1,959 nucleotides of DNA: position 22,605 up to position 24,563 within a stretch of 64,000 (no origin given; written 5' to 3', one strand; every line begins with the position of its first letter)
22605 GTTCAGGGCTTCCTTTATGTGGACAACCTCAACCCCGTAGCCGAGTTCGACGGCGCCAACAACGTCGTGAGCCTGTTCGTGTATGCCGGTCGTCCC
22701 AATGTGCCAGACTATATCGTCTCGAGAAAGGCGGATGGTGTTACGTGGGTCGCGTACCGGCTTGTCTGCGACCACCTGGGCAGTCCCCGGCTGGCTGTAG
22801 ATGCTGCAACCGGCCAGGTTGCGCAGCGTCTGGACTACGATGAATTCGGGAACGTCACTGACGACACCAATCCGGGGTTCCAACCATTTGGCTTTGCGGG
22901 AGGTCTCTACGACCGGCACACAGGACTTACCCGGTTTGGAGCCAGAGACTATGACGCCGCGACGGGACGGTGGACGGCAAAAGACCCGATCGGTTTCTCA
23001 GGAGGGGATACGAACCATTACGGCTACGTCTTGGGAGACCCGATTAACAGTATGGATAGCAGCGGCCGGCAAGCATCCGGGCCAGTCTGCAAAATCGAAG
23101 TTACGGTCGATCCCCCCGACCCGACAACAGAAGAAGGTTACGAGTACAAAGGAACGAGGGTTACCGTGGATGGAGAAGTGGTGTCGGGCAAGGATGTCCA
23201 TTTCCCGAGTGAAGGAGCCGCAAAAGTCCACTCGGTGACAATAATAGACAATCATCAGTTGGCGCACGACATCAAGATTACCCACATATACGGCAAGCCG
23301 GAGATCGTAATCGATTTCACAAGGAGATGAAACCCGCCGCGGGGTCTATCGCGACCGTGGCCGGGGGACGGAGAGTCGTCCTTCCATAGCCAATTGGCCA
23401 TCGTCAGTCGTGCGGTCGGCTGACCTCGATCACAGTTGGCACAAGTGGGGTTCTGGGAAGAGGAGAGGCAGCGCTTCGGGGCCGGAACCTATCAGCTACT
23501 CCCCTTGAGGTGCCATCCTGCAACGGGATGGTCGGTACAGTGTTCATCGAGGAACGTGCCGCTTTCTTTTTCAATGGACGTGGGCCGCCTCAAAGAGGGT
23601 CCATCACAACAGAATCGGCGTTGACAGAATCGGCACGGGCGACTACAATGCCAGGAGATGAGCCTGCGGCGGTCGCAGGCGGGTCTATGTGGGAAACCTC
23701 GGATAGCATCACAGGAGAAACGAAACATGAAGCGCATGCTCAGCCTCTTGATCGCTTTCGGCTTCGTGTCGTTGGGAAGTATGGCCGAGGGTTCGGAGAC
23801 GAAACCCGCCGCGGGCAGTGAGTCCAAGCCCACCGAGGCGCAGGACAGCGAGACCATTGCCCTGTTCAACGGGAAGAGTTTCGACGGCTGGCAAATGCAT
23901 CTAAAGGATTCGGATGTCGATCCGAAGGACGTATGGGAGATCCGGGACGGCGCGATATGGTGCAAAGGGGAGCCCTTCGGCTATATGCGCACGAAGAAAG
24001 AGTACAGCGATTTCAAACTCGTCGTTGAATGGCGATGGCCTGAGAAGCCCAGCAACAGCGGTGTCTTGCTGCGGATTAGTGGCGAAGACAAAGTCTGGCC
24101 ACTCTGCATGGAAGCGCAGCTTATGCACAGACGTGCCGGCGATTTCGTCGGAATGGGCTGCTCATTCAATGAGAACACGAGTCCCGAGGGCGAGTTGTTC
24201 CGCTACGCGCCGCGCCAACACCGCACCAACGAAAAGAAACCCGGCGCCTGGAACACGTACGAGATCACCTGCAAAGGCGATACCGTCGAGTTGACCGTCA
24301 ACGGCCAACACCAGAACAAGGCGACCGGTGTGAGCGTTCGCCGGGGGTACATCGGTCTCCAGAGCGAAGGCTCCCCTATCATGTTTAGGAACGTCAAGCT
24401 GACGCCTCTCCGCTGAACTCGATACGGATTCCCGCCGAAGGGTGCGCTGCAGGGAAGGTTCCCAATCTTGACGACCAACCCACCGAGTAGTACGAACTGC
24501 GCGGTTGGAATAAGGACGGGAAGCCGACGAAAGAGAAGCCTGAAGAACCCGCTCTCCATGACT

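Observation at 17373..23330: Teneurin-like Rhs protein tagged with an N-terminal dockerin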

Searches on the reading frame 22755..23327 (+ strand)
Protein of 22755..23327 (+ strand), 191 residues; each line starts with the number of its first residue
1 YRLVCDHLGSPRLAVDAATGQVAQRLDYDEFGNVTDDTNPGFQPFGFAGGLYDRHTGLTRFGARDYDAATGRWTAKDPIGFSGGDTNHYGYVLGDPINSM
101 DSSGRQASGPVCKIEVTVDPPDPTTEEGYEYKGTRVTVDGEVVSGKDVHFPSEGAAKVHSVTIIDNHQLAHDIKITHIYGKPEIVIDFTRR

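Call 24: search_solved_structures(query=window:22755-23327:+, max_evalue=0.001, show_alignments=3)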
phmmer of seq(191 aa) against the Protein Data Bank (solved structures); distinct sequences matched with E-value up to 0.001: 26.
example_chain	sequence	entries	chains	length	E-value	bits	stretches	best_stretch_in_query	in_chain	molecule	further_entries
9pt5_A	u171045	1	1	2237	5.6e-26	95.2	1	4-105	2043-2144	Teneurin-like protein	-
9ifo_A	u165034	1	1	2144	1.2e-25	94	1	4-104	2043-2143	Teneurin-Like Protein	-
7bam_A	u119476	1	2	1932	3e-14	56.9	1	3-77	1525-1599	Teneurin-4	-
7ban_A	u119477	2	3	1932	3e-14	56.9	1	3-77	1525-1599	Teneurin-4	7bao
6vhh_A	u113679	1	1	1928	4.1e-12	49.9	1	2-78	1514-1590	Teneurin-2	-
6cmx_A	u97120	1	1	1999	4.2e-12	49.9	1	2-78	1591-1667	Teneurin-2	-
6ske_A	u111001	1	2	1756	5.6e-12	49.5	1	2-78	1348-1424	Teneurin-2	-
6ska_A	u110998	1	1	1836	5.6e-12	49.5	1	2-78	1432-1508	Teneurin-2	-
6fb3_A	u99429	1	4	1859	5.7e-12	49.4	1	2-78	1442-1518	Teneurin-2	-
9g42_A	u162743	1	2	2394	6.3e-12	49.3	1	2-77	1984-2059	Teneurin transmembrane protein 2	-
9g41_A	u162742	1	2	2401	6.3e-12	49.3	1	2-77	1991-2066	Teneurin transmembrane protein 2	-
9g2h_A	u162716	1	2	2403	6.3e-12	49.3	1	2-77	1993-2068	Teneurin transmembrane protein 2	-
9g2f_A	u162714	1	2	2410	6.3e-12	49.3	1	2-77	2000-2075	Teneurin transmembrane protein 2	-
6fay_A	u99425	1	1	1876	3.4e-11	46.9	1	3-77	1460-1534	Odz3 protein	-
8r54_A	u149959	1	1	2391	5.4e-11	46.3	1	3-77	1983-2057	Teneurin-3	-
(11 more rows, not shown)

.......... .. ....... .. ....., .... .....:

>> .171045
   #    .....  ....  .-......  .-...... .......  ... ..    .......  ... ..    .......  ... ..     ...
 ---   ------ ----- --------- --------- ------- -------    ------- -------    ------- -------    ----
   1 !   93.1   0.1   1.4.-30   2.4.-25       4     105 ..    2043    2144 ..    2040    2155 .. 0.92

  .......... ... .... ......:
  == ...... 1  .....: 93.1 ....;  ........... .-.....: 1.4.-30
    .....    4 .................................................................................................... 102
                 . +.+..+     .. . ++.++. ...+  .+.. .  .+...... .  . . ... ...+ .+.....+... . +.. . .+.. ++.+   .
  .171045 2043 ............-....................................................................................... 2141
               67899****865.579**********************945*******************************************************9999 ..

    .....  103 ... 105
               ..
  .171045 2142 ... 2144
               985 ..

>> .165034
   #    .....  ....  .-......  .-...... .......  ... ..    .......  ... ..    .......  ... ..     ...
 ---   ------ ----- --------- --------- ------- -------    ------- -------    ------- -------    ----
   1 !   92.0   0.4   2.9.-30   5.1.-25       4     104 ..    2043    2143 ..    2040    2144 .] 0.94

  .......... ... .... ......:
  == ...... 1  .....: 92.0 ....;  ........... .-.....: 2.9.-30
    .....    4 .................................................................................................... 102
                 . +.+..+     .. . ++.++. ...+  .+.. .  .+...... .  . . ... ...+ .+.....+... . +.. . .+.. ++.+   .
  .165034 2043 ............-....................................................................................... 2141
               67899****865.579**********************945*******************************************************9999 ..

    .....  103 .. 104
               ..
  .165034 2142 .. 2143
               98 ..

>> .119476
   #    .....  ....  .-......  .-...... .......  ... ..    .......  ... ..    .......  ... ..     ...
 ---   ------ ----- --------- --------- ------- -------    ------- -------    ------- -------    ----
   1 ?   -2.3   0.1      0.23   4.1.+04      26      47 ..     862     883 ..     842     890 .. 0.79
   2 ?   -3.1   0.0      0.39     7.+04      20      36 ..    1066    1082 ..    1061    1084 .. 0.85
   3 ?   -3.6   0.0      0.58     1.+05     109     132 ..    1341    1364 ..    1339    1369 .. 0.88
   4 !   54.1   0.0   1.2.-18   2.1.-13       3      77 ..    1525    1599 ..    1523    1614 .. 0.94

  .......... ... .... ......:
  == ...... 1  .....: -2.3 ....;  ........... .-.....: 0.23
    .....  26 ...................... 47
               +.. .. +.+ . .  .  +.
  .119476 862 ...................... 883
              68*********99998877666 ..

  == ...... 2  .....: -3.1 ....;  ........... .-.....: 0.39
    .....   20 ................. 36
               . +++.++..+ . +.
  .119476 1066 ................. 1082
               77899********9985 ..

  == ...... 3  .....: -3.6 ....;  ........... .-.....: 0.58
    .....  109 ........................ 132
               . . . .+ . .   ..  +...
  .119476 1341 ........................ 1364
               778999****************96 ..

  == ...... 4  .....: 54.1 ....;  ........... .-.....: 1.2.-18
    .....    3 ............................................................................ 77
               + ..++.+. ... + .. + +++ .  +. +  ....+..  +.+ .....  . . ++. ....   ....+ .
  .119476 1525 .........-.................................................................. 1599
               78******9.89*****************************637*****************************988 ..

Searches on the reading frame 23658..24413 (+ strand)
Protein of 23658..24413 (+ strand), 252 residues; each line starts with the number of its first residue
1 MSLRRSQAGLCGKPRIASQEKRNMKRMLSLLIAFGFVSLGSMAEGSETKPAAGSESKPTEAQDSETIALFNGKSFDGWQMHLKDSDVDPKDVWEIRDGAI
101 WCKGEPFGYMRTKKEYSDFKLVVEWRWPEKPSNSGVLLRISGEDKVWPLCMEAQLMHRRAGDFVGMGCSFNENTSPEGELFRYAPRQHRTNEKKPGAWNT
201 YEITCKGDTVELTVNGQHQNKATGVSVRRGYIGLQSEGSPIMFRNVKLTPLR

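Call 5: search_protein_families(library=pfam, proteins=[window:23658-24413:+], max_evalue=0.01)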
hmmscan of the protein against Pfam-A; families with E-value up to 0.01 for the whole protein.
window:23658-24413:+ (252 aa): 2 families
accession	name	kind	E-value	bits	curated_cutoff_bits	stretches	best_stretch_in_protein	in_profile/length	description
PF06439.18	3keto-disac_hyd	-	3.7e-38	131.9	26.8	1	66-248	2-186/187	3-keto-disaccharide hydrolase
PF20407.5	DUF1583_N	-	0.00097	19.4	22.9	1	167-220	59-113/150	Domain of unknown function (DUF1583_N)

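Call 61: search_protein_families(library=ncbifam, proteins=[window:23727-24413:+], max_evalue=0.001)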
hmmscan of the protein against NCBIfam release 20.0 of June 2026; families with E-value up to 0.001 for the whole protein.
window:23727-24413:+ (229 aa): 0 families
